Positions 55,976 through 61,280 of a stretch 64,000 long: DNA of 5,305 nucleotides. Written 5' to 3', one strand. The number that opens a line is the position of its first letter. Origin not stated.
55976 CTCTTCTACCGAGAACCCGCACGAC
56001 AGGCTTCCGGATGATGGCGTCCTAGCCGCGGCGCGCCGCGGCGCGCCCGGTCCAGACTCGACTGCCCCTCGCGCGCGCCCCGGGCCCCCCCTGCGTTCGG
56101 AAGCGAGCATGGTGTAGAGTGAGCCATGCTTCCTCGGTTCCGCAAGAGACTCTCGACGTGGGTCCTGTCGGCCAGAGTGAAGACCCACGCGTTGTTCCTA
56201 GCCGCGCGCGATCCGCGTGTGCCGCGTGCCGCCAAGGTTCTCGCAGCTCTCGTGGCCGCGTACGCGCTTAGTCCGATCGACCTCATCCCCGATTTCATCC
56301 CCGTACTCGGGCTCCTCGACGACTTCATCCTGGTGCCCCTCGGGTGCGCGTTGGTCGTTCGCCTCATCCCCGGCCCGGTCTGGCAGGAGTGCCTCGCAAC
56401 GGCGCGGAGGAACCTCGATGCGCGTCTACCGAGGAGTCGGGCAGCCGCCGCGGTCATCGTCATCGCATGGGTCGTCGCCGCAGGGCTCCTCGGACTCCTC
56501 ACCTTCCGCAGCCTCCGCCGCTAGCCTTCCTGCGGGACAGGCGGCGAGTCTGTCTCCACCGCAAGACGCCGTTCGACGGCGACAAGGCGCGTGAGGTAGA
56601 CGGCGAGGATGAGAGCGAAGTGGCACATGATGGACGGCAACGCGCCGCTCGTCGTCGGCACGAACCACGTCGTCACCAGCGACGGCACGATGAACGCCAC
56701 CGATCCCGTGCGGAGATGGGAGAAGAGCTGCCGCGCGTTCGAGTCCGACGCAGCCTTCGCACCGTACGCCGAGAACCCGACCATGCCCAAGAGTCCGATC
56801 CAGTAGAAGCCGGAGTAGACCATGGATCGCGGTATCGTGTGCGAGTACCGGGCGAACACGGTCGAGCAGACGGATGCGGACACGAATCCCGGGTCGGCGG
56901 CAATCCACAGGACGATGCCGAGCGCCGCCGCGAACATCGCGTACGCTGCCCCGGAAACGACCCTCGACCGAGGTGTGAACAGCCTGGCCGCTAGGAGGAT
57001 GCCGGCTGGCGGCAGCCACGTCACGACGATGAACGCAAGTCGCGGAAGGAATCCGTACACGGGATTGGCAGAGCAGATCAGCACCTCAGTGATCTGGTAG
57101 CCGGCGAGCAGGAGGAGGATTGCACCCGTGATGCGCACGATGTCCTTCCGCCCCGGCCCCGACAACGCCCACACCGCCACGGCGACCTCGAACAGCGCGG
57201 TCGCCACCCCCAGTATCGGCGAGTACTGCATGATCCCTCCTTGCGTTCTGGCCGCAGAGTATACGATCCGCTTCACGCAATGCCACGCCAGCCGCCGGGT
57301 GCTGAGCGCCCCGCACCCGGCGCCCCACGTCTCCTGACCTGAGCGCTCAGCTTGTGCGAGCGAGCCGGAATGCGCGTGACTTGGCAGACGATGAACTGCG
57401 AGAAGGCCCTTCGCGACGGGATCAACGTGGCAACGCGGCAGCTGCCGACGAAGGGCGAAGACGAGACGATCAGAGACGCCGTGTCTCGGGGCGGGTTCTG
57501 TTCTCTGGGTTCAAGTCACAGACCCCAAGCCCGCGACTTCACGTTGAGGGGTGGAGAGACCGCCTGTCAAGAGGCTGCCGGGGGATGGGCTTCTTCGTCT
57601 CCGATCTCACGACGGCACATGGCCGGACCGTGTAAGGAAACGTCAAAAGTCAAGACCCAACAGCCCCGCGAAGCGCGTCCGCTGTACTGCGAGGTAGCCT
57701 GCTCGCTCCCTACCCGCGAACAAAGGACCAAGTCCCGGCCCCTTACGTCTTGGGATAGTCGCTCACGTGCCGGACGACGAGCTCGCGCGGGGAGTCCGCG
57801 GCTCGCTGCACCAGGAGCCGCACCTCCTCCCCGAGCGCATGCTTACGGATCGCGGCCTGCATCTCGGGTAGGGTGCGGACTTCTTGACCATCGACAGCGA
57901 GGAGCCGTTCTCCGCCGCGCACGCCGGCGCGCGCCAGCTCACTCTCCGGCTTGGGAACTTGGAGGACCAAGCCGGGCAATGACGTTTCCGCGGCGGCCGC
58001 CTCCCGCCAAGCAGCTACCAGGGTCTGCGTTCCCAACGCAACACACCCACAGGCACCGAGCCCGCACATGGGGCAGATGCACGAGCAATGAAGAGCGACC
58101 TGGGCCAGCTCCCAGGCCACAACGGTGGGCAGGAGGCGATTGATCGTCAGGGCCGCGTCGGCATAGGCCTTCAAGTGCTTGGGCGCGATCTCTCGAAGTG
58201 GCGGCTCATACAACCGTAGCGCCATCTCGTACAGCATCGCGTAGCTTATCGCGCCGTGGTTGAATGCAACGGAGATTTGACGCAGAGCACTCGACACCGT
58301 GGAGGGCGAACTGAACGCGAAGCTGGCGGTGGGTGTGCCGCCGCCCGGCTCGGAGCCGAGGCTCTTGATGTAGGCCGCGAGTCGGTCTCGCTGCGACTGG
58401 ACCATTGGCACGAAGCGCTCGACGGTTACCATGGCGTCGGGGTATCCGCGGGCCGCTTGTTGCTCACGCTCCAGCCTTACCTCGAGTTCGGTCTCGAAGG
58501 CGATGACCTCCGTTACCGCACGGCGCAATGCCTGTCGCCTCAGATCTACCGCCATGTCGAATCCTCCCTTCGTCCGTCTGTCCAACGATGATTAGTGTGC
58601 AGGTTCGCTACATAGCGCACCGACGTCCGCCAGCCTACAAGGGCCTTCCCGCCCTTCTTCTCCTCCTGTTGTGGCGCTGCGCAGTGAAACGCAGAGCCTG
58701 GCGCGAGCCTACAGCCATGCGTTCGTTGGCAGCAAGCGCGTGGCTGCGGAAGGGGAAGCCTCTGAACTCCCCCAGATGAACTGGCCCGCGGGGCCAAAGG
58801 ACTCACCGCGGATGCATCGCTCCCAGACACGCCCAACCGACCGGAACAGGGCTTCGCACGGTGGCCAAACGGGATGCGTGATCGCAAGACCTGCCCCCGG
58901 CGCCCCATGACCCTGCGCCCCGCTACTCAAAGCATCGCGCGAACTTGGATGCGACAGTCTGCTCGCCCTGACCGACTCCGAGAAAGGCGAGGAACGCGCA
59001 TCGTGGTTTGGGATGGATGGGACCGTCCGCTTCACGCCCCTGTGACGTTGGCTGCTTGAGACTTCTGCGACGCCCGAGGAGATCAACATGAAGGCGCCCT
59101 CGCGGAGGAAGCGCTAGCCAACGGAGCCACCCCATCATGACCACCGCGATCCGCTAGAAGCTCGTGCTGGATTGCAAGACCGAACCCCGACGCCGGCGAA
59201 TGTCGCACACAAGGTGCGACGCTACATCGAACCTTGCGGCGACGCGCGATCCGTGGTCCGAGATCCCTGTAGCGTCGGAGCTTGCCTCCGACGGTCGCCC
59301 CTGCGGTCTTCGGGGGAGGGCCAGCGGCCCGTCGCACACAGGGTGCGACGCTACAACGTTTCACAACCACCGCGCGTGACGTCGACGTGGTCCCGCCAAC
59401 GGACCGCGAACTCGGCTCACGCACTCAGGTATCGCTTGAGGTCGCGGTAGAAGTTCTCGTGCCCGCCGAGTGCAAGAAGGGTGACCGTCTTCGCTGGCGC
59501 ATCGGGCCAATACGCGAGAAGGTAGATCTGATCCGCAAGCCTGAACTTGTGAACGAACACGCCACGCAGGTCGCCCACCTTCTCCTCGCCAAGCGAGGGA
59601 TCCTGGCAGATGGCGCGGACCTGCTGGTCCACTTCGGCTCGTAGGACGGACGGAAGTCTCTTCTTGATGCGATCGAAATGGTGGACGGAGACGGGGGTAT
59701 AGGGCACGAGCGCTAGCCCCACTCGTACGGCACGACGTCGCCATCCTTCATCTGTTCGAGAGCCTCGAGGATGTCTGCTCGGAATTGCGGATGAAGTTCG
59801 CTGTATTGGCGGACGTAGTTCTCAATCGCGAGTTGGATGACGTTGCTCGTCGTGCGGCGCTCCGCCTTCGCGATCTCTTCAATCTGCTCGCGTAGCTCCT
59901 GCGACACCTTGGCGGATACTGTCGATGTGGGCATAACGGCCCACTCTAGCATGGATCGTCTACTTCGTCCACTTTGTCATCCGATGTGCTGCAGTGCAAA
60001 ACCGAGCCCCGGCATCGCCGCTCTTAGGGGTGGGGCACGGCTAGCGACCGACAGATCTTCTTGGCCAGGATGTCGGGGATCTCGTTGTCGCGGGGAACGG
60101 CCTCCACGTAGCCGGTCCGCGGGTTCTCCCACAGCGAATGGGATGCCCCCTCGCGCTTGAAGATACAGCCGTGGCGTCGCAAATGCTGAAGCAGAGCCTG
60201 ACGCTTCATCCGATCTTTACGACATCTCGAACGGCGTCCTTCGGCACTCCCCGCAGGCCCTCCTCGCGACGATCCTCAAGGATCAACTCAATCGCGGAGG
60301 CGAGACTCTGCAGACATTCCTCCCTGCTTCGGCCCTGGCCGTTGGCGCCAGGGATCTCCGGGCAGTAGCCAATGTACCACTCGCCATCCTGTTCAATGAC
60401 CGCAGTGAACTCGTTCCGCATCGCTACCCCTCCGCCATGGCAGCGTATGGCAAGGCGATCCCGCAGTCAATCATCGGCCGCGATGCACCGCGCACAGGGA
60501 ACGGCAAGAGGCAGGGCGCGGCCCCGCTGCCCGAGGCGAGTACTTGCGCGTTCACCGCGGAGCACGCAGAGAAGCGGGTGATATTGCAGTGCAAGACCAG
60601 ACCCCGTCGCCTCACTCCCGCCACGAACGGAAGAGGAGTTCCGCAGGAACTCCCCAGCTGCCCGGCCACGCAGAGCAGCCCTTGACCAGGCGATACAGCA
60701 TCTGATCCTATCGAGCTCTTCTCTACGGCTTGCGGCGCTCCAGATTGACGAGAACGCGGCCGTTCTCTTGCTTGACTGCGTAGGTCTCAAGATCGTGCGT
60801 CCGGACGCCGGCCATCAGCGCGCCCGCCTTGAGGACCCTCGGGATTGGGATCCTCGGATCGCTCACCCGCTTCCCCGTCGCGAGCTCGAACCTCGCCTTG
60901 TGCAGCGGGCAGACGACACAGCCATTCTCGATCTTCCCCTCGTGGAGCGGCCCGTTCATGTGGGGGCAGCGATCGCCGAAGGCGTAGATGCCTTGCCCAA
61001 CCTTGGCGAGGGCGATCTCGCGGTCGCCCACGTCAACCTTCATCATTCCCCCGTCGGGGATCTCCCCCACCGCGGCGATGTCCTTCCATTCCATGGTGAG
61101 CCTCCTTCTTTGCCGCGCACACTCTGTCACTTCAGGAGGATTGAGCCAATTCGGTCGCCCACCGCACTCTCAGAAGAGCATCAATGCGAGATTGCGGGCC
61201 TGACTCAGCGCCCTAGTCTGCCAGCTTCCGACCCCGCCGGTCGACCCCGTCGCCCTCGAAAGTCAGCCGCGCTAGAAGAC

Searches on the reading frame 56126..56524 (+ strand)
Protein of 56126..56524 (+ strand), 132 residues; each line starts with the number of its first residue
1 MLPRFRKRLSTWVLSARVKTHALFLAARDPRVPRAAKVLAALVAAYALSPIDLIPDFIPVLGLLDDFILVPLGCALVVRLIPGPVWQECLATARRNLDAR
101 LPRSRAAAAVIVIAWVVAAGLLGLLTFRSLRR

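Call 74: search_protein_families(library=pfam, proteins=[window:56126-56524:+], max_evalue=0.00001)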
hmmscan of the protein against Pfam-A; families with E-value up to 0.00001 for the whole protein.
window:56126-56524:+ (132 aa): 1 family
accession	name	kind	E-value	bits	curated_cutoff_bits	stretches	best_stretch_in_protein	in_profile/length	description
PF06803.17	DUF1232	-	9.1e-14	51.4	23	1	36-72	1-37/37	Protein of unknown function (DUF1232)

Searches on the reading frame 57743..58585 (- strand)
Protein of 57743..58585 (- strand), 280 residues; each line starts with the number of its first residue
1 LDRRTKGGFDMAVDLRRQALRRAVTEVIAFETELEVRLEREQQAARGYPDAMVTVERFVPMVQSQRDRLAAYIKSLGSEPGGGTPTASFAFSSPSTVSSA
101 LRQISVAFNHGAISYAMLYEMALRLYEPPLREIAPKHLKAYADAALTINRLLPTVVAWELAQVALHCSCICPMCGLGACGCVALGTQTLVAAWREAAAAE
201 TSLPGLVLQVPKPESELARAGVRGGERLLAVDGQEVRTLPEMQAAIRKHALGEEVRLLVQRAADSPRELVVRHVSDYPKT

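Call 74: search_protein_families(library=pfam, proteins=[window:57743-58585:-], max_evalue=0.00001)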
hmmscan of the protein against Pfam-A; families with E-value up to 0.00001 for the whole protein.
window:57743-58585:- (280 aa): 1 family
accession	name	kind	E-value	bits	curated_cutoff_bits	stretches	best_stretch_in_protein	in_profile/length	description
PF17820.7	PDZ_6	-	7e-09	35.7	27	1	213-261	7-54/54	PDZ domain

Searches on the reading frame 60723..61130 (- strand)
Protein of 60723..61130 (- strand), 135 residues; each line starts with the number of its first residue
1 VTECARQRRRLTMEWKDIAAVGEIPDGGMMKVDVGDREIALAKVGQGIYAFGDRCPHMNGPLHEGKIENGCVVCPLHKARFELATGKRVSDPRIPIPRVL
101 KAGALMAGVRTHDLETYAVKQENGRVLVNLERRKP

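Call 74: search_protein_families(library=pfam, proteins=[window:60723-61130:-], max_evalue=0.00001)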
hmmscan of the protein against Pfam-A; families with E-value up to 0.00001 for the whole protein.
window:60723-61130:- (135 aa): 3 families
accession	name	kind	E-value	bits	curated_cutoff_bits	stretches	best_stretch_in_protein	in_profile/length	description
PF00355.32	Rieske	-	2e-18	66.5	20.3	1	14-94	1-81/88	Rieske [2Fe-2S] domain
PF13806.12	Rieske_2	-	2.3e-14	53.7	27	1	14-128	1-103/104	Rieske-like [2Fe-2S] domain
PF22543.2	Rieske_4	-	1.2e-08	35.6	28.4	1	30-89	15-78/119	Soluble Rieske-type ferredoxin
